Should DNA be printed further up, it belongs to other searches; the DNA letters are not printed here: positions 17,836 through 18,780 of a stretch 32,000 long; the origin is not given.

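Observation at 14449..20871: One operon joins an ECF importer module (T, fused A-A', MptD/Trep_Strep-type S) to a heterodimeric exporter-fold ABC pair; substrate unknown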

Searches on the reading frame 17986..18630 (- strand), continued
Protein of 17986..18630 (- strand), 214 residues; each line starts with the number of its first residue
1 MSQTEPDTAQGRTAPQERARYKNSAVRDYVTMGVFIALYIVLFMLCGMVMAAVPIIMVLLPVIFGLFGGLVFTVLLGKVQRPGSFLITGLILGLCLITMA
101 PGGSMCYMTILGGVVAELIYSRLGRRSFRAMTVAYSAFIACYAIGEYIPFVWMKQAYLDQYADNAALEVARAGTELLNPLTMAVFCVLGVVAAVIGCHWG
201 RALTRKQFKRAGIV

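Call 58: find_encoding_contigs(protein=P0020, flank=10000, max_places=1)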
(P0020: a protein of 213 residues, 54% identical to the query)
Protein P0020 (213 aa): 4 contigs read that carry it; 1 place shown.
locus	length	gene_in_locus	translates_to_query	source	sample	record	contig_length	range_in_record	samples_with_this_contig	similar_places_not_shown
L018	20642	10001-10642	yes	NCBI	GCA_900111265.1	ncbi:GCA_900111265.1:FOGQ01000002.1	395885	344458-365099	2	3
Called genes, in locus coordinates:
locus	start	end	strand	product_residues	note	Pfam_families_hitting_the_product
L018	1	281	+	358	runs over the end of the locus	-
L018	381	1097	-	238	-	PF00687:Ribosomal_L1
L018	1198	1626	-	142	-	PF03946:Ribosomal_L11_N, PF00298:Ribosomal_L11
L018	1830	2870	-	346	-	PF02357:NusG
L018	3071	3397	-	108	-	PF00584:SecE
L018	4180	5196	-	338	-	PF00348:polyprenyl_synt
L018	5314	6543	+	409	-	PF01134:GIDA (weak), PF01494:FAD_binding_3, PF07992:Pyr_redox_2 (faint), PF12831:FAD_oxidored, PF01266:DAO (weak)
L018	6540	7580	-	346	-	-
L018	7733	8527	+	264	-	PF02361:CbiQ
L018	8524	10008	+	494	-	PF01078:Mg_chelatase (faint), PF03193:RsgA_GTPase (faint), PF03215:Rad17 (faint), PF03308:MeaB (faint), PF13476:AAA_23 (faint), PF00005:ABC_tran, PF00005:ABC_tran, PF02463:SMC_N (weak), +13 more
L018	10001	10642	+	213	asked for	PF09605:Trep_Strep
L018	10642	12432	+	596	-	PF00664:ABC_membrane, PF00005:ABC_tran, PF00004:AAA (faint)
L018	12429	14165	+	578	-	PF00664:ABC_membrane, PF00005:ABC_tran, PF02463:SMC_N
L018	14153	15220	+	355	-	PF00005:ABC_tran, PF13304:AAA_21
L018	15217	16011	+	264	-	PF01061:ABC2_membrane, PF12698:ABC2_membrane_3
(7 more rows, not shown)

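Call 59: find_encoding_contigs(protein=P0149, flank=10000, max_places=1)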
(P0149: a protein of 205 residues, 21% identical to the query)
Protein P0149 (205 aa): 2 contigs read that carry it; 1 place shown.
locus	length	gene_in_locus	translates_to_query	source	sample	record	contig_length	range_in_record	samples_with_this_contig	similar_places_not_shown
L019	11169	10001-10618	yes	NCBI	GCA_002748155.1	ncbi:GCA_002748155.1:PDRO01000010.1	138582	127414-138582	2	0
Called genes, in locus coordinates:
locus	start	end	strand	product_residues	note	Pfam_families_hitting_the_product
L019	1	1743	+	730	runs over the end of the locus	PF02518:HATPase_c, PF00204:DNA_gyraseB, PF01751:Toprim, PF00986:DNA_gyraseB_C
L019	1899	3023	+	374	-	PF20030:bpMoxR, PF07726:AAA_3, PF07728:AAA_5, PF17863:AAA_lid_2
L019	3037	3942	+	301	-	PF01882:DUF58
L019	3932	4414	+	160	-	-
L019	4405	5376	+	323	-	PF05762:VWA_CoxE (weak), PF00092:VWA, PF13519:VWA_2, PF13768:VWA_3 (weak)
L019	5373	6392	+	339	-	PF13519:VWA_2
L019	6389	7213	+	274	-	PF07719:TPR_2 (faint)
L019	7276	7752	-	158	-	PF19851:DUF6326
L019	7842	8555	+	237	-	PF00440:TetR_N, PF02909:TetR_C_1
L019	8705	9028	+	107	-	PF03551:PadR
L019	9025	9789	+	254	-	-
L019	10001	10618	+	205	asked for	PF09605:Trep_Strep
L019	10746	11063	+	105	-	-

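Call 64: find_encoding_contigs(protein=P0184, flank=10000, max_places=1)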
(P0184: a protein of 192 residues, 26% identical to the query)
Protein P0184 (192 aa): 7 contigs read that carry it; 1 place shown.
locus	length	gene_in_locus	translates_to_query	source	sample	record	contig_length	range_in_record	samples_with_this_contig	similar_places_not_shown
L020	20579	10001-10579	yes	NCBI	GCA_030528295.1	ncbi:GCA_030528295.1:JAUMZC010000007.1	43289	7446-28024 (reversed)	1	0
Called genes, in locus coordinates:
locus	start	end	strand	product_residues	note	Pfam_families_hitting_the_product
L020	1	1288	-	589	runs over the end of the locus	PF02463:SMC_N (faint), PF00005:ABC_tran, PF13304:AAA_21 (faint), PF12848:ABC_tran_Xtn (weak), PF00005:ABC_tran, PF16326:ABC_tran_CTD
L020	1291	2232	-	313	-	PF00288:GHMP_kinases_N, PF08544:GHMP_kinases_C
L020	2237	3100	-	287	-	PF00398:RrnaAD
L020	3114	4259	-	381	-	PF03990:DUF348, PF07501:G5, PF06737:Transglycosylas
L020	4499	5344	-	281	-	PF01026:TatD_DNase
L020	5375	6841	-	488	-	PF00171:Aldedh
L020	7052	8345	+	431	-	PF01266:DAO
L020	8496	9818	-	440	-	-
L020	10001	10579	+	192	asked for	PF09605:Trep_Strep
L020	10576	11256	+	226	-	PF02361:CbiQ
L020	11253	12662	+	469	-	PF03193:RsgA_GTPase (faint), PF00005:ABC_tran, PF13175:AAA_15 (faint), PF13191:AAA_16 (faint), PF13476:AAA_23 (faint), PF00005:ABC_tran, PF02463:SMC_N (weak), PF13304:AAA_21 (weak), +8 more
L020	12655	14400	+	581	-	PF00664:ABC_membrane, PF00005:ABC_tran, PF02463:SMC_N (faint), PF13401:AAA_22 (weak)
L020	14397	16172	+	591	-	PF00664:ABC_membrane, PF00005:ABC_tran, PF02463:SMC_N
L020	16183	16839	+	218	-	-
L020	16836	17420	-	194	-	PF04892:VanZ-LLP1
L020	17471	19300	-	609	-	PF00133:tRNA-synt_1, PF01406:tRNA-synt_1e (faint), PF09334:tRNA-synt_1g, PF08264:Anticodon_1 (weak)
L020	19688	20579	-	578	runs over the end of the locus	PF02028:BCCT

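Call 65: find_encoding_contigs(protein=P0179, flank=10000, max_places=1)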
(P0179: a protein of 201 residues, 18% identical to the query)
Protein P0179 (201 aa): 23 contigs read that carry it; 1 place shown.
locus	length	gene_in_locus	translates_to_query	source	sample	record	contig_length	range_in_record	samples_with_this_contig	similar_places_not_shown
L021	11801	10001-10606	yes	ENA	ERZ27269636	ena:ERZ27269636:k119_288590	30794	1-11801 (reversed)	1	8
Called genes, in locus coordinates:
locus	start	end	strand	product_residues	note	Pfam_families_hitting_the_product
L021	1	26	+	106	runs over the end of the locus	PF13560:HTH_31 (weak), PF01381:HTH_3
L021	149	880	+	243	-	PF00072:Response_reg, PF04397:LytTR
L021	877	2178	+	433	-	PF02518:HATPase_c (weak), PF14501:HATPase_c_5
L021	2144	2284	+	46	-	-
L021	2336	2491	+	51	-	-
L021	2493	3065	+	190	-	PF04647:AgrB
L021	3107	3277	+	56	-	-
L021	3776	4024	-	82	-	-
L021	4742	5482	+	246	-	PF00440:TetR_N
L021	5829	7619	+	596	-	PF00664:ABC_membrane, PF00005:ABC_tran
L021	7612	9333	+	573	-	PF00664:ABC_membrane, PF00005:ABC_tran, PF02463:SMC_N (weak)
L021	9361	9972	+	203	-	PF13468:Glyoxalase_3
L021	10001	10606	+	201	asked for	PF09605:Trep_Strep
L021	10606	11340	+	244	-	PF02361:CbiQ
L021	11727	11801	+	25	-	?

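Call 66: find_encoding_contigs(protein=P0173, flank=10000, max_places=1)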
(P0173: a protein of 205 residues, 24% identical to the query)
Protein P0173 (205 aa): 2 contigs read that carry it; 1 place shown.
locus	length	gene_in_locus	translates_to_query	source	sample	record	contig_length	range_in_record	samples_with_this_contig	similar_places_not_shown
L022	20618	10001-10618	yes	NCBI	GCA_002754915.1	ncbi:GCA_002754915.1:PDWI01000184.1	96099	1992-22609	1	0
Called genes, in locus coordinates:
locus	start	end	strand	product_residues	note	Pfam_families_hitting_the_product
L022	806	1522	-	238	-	PF12686:DUF3800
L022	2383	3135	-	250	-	PF01061:ABC2_membrane, PF12698:ABC2_membrane_3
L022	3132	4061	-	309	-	PF13476:AAA_23 (weak), PF00005:ABC_tran, PF02463:SMC_N (faint), PF13304:AAA_21 (faint), PF13732:DrrA1-3_C (faint)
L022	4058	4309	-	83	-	PF04014:MazE_antitoxin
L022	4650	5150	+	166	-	PF00583:Acetyltransf_1, PF13673:Acetyltransf_10, PF13508:Acetyltransf_7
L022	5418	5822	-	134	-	PF01850:PIN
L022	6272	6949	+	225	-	PF11716:MDMPI_N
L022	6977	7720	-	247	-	PF00561:Abhydrolase_1 (weak), PF12146:Hydrolase_4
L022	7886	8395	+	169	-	PF10604:Polyketide_cyc2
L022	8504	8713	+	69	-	-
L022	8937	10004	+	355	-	PF00892:EamA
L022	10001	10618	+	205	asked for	PF09605:Trep_Strep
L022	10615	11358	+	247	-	PF02361:CbiQ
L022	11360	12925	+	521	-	PF00005:ABC_tran, PF02463:SMC_N (faint), PF03193:RsgA_GTPase (faint), PF13191:AAA_16 (faint), PF13401:AAA_22 (faint), PF13555:AAA_29 (faint), PF00005:ABC_tran, PF13304:AAA_21 (weak), +4 more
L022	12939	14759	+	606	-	PF00664:ABC_membrane, PF02463:SMC_N (faint), PF00005:ABC_tran, PF13401:AAA_22 (faint)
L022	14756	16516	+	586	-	PF00664:ABC_membrane, PF00005:ABC_tran, PF13401:AAA_22 (faint), PF00004:AAA (faint), PF02463:SMC_N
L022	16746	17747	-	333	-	PF01497:Peripla_BP_2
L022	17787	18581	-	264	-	PF13489:Methyltransf_23 (weak), PF01728:FtsJ (weak), PF13649:Methyltransf_25, PF13847:Methyltransf_31 (weak), PF08241:Methyltransf_11 (weak), PF08242:Methyltransf_12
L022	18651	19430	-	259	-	PF00005:ABC_tran, PF02463:SMC_N (weak), PF13304:AAA_21 (faint)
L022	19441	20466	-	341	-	PF01032:FecCD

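Call 70: predict_structure(alignment_id=A1)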
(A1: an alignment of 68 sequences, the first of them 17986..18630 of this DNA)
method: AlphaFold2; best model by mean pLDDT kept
length: 214 residues; sequences in the alignment: 68
mean_pLDDT: 92.6   pTM: 0.85
mean pLDDT of the five models: 92.6, 92.7, 91.8, 91.6, 90.8
residues with pLDDT >= 90: 176; 70-90: 28; 50-70: 10; < 50: 0
segments of 3 or more residues with pLDDT < 50: none
pLDDT, mean of each block of 10 residues (from residue 1): 71 69 87 97 92 91 97 96 98 96 97 98 96 98 98 97 94 96 98 98 89 67
secondary structure, 60 per line:
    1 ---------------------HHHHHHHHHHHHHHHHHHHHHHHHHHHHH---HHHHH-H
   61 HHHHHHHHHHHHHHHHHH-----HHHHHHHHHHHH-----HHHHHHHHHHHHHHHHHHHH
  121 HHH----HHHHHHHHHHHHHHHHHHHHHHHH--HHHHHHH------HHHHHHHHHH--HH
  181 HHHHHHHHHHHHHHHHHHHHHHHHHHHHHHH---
elements in order: H22-50 H54-58 H60-78 H84-95 H101-123 H128-151 H154-160 H167-176 H179-211

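Call 73: fold_search(model_id=the predicted structure, library=pdb)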
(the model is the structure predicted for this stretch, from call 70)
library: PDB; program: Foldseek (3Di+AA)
matches with E <= 10: 160; with E <= 0.001: 0
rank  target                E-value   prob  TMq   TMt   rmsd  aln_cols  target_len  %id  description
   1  5edl                  1.8e-02  1.00  0.49  0.52   6.4       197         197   15  Crystal structure of an S-component of ECF transporter (released 2016-08-17)
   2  8fed_I                3.1e-01  0.13  0.15  0.13  16.3       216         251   19  Structure of Mce1-LucB complex from Mycobacterium smegmatis (Map1) (released 2023-02-22)
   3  8fef_I                7.1e-01  0.08  0.14  0.13  16.8       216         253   18  Structure of Mce1 transporter from Mycobacterium smegmatis (Map0) (released 2023-02-22)
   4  6o7t_l                7.8e-01  0.20  0.21  0.26  11.3       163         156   15  Saccharomyces cerevisiae V-ATPase Vph1-VO (released 2019-04-03)
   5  5xra                  8.9e-01  0.20  0.22  0.14   9.7       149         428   18  Crystal structure of the human CB1 in complex with agonist AM11542 (released 2017-07-12)
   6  7l0p_C                9.8e-01  0.16  0.20  0.16  16.0       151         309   12  Structure of NTS-NTSR1-Gi complex in lipid nanodisc, canonical state, without AHD (released 2021-01-06)
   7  4u9l_B                9.8e-01  0.11  0.17  0.20  19.1       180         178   16  Structure of a membrane protein (released 2014-12-03)
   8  7v3z                  1.1e+00  0.21  0.23  0.14   9.8       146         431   16  Structure of cannabinoid receptor type 1(CB1) (released 2021-11-24)
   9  6o7u_g                1.1e+00  0.18  0.23  0.29  12.1       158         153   14  Saccharomyces cerevisiae V-ATPase Stv1-VO (released 2019-04-03)
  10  6zg3_C                1.4e+00  0.33  0.36  0.37   9.0       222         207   14  the structure of ECF PanT transporter in a complex with a nanobody (released 2021-03-03)
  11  7rr8_C                1.5e+00  0.38  0.29  0.08   7.1       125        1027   14  Multidrug efflux pump subunit AcrB (released 2022-08-17)
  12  8gag_R                1.5e+00  0.16  0.22  0.19   9.3       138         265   14  Cannabinoid receptor 1-Gi complex with novel ligand (released 2024-02-28)
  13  6q4o_C                1.6e+00  0.28  0.27  0.08   7.4       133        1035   15  Fusidic acid bound AcrB_I27A (released 2019-11-13)
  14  6zoh_C                1.7e+00  0.28  0.28  0.08   7.4       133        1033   15  3-Formylrifamycin SV binding to the access pocket of AcrB-G619P_G621P L and T protomers (released 2021-05-19)
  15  7wu2_R                1.7e+00  0.11  0.24  0.21  15.9       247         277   15  Cryo-EM structure of the adhesion GPCR ADGRD1 in complex with miniGs (released 2022-04-27)
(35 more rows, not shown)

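Call 74: list_cluster_members(proteins=[P0041, P0055, P0066, P0077, P0089, P0099, P0101, P0106, P0117, P0152])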
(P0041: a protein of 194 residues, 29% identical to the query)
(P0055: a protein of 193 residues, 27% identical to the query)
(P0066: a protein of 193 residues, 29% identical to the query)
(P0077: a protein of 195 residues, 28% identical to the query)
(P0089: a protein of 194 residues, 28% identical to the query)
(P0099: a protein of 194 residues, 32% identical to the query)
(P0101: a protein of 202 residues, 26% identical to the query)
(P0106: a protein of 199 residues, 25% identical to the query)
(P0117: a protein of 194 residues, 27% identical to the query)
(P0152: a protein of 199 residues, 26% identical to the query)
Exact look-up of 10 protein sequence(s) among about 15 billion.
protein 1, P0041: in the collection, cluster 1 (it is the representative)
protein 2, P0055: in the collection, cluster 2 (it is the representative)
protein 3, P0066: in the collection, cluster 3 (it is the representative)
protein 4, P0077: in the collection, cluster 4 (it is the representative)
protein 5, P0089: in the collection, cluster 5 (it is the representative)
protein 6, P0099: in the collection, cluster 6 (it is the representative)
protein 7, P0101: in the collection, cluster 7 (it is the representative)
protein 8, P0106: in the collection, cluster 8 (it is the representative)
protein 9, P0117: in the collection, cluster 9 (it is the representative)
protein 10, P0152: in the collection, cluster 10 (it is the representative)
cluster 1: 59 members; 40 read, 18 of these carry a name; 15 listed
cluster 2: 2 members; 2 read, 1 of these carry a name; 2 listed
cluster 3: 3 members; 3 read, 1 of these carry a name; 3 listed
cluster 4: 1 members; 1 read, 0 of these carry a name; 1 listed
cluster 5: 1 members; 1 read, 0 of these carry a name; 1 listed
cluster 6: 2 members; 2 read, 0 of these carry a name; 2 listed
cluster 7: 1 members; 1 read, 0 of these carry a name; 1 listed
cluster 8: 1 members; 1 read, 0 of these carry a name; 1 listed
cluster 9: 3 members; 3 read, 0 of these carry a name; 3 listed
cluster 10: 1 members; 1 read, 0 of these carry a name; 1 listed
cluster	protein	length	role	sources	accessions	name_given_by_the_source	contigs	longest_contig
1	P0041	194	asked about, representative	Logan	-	-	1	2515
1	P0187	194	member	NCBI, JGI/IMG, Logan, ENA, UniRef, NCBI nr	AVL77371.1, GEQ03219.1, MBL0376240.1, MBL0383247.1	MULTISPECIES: MptD family putative ECF transporter S component [Staphylococcus] | Membrane protein n=1 Tax=Staphylococcus ureilyticus TaxID=94138 RepID=A0AB34AJH2_STAUR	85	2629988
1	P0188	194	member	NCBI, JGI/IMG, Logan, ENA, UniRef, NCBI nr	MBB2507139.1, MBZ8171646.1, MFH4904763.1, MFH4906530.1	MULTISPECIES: MptD family putative ECF transporter S component [Staphylococcus] | MptD family putative ECF transporter S component n=1 Tax=Staphylococcus TaxID=1279 ...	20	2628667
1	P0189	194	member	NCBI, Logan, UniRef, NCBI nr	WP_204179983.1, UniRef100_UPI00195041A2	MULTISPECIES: MptD family putative ECF transporter S component [unclassified ... | MptD family putative ECF transporter S component n=1 Tax=unclassified Staphylococcus ...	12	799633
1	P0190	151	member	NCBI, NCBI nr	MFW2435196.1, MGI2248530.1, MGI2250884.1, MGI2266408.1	MptD family putative ECF transporter S component [Staphylococcus cohnii] | MptD family putative ECF transporter S component [Staphylococcus sp. GDY8P94P]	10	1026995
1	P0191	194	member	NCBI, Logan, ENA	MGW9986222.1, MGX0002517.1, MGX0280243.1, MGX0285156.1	MptD family putative ECF transporter S component [Staphylococcus cohnii]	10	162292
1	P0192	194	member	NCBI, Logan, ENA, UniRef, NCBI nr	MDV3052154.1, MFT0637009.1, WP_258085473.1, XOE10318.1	MptD family putative ECF transporter S component [Staphylococcus ureilyticus] | MptD family putative ECF transporter S component n=1 Tax=Staphylococcus ureilyticus ...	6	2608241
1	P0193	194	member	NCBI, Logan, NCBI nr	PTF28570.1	transporter [Staphylococcus cohnii]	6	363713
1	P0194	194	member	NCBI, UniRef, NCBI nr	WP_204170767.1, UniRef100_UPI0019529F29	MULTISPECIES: MptD family putative ECF transporter S component [unclassified ... | MptD family putative ECF transporter S component n=1 Tax=unclassified Staphylococcus ...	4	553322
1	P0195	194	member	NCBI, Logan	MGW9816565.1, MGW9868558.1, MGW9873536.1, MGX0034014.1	MptD family putative ECF transporter S component [Staphylococcus cohnii]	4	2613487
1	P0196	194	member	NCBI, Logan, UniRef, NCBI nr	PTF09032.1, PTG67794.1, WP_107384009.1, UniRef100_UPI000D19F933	transporter [Staphylococcus cohnii] | MptD family putative ECF transporter S component n=1 Tax=Staphylococcus cohnii ... | MptD family putative ECF transporter S component [Staphylococcus cohnii]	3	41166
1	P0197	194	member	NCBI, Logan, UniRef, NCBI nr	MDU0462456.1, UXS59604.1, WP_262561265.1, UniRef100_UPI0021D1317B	MptD family putative ECF transporter S component [Staphylococcus ureilyticus] | MptD family putative ECF transporter S component n=1 Tax=Staphylococcus ureilyticus ...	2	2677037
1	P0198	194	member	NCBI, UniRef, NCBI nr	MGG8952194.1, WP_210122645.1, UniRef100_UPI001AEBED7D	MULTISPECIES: MptD family putative ECF transporter S component [Staphylococcus] | MptD family putative ECF transporter S component n=1 Tax=Staphylococcus TaxID=1279 ... | MptD family putative ECF transporter S component [Staphylococcus sp. GDY8P196P]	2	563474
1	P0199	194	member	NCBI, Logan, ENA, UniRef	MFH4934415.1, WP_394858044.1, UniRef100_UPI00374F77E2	MptD family putative ECF transporter S component [Staphylococcus cohnii] | MptD family putative ECF transporter S component n=1 Tax=Staphylococcus cohnii ...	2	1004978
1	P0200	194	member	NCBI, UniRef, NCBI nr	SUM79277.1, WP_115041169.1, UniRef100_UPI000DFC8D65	MptD family putative ECF transporter S component [Staphylococcus cohnii] | MptD family putative ECF transporter S component n=1 Tax=Staphylococcus cohnii ...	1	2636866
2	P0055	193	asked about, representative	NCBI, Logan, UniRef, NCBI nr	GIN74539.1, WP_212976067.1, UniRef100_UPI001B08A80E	membrane protein [Bacillus sp. J14TS2] | MptD family putative ECF transporter S component n=1 Tax=Bacillus sp. J14TS2 ... | MptD family putative ECF transporter S component [Bacillus sp. J14TS2]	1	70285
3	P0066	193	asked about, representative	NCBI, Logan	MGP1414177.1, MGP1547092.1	MAG: MptD family putative ECF transporter S component [Bacillales bacterium]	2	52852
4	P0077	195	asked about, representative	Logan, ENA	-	-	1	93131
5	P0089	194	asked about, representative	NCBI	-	-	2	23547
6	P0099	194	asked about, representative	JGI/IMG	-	-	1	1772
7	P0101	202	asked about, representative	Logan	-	-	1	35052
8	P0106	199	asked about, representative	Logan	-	-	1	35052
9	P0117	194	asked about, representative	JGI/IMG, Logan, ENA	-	-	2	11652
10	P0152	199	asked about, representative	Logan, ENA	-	-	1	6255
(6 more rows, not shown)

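Call 75: find_encoding_contigs(protein=P0187, flank=10000, max_places=1)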
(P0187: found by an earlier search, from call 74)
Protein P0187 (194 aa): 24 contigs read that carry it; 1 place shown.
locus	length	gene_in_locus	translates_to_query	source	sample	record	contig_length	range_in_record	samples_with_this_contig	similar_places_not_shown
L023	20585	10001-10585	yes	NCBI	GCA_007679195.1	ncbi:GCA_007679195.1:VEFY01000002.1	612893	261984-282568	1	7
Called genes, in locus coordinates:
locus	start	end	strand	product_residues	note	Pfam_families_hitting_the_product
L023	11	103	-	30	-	-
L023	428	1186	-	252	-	PF01546:Peptidase_M20, PF07687:M20_dimer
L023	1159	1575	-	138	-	PF01546:Peptidase_M20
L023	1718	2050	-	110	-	-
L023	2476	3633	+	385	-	PF08245:Mur_ligase_M, PF02875:Mur_ligase_C (weak)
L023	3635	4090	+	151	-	PF14102:Caps_synth_CapC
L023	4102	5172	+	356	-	PF09587:PGA_cap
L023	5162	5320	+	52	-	-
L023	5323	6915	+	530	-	PF01019:G_glu_transpept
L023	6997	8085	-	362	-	-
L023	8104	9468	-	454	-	PF00202:Aminotran_3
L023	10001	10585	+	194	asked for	PF09605:Trep_Strep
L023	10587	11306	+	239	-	PF02361:CbiQ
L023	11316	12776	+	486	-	PF00931:NB-ARC (faint), PF02463:SMC_N, PF03193:RsgA_GTPase (faint), PF13481:AAA_25 (faint), PF25199:nSTAND_NTPase5 (faint), PF00005:ABC_tran, PF00005:ABC_tran, PF02463:SMC_N, +7 more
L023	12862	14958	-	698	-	PF12833:HTH_18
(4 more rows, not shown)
